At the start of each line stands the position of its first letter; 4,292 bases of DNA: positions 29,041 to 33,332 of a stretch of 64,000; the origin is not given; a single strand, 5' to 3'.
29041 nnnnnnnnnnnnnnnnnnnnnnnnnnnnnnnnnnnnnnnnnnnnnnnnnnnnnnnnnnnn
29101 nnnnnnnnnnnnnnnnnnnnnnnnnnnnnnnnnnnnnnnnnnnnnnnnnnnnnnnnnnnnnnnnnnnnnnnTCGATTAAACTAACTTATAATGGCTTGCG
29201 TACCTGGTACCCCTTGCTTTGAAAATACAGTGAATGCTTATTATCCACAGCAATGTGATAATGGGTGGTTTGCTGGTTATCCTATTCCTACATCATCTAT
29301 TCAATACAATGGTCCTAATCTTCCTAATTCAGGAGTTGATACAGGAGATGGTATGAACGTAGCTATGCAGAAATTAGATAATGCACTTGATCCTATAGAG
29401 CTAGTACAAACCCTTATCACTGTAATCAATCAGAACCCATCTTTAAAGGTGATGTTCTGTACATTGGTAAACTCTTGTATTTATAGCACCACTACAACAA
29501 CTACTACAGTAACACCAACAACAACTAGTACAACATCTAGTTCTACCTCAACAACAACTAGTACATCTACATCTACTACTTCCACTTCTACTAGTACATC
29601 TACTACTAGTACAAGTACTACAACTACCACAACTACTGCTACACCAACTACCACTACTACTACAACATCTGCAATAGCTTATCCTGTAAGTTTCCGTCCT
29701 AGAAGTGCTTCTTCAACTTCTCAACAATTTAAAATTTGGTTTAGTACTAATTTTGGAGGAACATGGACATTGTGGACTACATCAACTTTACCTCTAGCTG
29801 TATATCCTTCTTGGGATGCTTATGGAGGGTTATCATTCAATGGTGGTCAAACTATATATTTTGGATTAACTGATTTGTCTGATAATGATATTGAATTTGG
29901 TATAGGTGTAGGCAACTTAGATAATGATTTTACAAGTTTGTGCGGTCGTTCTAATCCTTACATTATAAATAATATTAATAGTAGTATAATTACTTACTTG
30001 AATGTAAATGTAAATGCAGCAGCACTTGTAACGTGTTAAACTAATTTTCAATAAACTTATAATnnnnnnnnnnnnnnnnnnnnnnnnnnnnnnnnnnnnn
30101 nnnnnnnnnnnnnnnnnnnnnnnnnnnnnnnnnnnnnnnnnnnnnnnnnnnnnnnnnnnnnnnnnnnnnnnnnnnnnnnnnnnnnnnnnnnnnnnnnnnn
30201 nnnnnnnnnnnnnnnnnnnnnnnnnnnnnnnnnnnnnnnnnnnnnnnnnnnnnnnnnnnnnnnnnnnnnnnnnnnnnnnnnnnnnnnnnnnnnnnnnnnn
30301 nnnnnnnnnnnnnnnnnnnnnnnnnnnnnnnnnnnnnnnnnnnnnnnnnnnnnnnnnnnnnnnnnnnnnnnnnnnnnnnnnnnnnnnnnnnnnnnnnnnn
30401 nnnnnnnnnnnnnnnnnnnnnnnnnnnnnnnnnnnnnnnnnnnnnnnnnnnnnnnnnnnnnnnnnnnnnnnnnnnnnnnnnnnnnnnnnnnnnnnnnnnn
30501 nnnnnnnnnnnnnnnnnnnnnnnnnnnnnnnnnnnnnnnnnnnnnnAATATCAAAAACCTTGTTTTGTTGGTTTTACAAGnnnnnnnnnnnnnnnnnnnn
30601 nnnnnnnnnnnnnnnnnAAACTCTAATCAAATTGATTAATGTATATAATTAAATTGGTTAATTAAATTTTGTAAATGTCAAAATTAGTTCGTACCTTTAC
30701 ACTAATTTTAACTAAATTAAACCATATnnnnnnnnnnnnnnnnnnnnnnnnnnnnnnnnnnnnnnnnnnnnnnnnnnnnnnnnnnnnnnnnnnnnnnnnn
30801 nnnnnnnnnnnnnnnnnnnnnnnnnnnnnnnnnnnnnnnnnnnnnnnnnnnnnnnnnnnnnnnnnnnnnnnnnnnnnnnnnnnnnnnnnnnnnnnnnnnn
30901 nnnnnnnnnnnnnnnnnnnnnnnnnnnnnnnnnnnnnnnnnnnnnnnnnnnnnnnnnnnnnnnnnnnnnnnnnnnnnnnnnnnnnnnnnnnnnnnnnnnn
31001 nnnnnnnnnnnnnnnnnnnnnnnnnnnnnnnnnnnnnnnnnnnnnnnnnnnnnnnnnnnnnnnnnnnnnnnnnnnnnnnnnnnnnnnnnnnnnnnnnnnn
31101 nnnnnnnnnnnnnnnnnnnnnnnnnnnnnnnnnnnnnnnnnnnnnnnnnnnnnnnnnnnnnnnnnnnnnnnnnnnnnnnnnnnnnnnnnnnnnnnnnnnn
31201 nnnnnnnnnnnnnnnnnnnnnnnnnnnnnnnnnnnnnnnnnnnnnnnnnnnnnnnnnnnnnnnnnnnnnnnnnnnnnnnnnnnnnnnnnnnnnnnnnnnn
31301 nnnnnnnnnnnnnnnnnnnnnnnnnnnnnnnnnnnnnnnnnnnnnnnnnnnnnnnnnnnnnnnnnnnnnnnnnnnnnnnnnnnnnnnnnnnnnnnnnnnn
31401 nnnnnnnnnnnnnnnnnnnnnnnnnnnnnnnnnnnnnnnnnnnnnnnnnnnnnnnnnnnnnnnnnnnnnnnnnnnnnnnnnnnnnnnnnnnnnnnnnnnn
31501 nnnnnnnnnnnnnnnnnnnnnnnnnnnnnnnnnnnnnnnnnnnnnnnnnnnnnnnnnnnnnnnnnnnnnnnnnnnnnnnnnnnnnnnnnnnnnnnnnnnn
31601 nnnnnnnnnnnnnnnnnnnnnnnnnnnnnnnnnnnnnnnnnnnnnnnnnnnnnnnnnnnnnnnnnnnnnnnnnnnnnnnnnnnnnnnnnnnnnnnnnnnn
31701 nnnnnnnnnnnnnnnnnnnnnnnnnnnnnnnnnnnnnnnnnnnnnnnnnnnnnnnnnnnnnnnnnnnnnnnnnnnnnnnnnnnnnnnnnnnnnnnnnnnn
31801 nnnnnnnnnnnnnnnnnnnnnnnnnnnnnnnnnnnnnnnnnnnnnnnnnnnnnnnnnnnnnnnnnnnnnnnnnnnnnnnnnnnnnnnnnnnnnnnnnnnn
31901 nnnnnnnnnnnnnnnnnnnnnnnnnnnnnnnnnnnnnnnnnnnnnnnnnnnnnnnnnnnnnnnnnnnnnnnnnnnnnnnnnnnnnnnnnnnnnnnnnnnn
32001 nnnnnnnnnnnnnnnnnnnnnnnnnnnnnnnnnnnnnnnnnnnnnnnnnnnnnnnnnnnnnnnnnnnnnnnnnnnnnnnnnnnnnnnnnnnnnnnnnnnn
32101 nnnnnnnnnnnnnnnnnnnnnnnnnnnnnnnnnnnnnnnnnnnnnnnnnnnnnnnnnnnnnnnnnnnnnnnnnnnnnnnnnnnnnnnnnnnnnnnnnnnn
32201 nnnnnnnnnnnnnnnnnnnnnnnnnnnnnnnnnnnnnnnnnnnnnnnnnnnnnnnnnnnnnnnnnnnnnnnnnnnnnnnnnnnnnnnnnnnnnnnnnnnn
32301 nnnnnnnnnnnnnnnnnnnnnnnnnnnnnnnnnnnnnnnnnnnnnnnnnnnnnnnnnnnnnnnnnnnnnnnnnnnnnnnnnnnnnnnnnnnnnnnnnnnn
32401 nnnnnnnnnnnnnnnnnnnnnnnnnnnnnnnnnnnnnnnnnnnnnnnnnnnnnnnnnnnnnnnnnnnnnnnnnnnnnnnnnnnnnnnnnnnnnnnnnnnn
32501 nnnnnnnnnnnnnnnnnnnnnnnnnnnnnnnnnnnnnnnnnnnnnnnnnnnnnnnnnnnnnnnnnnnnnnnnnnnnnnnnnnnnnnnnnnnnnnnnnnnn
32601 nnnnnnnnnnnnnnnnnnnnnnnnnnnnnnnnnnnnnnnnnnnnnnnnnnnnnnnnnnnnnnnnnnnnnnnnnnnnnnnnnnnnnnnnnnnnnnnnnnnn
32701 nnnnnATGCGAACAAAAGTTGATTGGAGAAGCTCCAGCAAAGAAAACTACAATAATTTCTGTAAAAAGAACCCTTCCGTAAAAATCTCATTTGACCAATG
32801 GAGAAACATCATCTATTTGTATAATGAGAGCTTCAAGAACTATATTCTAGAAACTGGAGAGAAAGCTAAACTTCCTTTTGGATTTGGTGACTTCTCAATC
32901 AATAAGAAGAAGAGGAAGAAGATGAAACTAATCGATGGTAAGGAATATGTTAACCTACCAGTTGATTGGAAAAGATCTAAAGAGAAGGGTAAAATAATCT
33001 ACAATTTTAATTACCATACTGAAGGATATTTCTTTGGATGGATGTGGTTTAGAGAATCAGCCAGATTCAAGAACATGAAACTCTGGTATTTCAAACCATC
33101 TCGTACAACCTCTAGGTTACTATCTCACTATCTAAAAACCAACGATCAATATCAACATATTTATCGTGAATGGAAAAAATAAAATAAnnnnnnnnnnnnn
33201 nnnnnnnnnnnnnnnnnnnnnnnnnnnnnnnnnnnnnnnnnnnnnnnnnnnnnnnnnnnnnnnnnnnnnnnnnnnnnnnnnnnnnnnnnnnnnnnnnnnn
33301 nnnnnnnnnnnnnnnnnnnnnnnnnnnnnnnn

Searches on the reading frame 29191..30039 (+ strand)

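Call 35: search_protein_families(library=ncbifam, proteins=[window:29191-30039:+], max_evalue=1)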
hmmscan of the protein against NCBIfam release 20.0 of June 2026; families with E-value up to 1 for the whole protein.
window:29191-30039:+ (282 aa): 7 families
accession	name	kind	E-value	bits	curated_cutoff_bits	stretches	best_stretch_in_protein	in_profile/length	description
NF047584.1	LIC11612_FN_binding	equivalog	0.061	13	260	1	106-189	132-212/323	LIC11612 family fibronectin-binding protein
NF052398.1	Agg_Promo_Fact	equivalog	0.063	13.4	170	1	94-161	68-134/202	aggregation-promoting factor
NF052523.2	TafF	equivalog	0.33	10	420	1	103-204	188-292/379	TafF family fimbrial protein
TIGR01477.1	RIFIN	paralog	0.55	9.9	176.95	1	54-158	193-316/356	variant surface antigen, rifin family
TIGR03866.1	PQQ_ABC_repeats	subfamily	0.63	9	287.3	1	140-197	139-196/310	PQQ-dependent catabolism-associated beta-propeller protein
TIGR01648.1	hnRNP-R-Q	subfamily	0.79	8.4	317.85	1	106-211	466-574/577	hnRNP-R, Q splicing factor family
NF003116.0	PRK04036.1-1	equivalog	0.86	8.2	425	0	71-159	37-114/530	DNA-directed DNA polymerase II small subunit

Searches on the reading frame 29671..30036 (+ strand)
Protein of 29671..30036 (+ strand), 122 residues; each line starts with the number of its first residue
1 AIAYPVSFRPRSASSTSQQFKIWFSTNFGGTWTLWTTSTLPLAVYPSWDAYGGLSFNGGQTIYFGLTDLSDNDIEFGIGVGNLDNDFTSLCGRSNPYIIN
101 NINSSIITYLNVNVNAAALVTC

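Call 24: search_protein_families(library=pfam, proteins=[window:29671-30036:+], max_evalue=10)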
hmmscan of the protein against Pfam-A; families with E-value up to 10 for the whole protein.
seq(122 aa): 1 family
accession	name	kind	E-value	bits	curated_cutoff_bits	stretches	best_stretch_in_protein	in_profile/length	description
PF02012.26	BNR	-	0.0059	16.8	27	1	23-33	1-11/12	BNR/Asp-box repeat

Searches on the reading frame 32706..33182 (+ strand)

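Call 8: search_protein_families(library=phrogs, proteins=[window:32706-33182:+], max_evalue=0.001)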
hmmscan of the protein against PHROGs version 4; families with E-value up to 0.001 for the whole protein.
window:32706-33182:+ (158 aa): 1 family
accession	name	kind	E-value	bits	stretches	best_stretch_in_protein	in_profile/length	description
phrog_12177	-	unknown function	1.2e-17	65.2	1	3-150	7-161/164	-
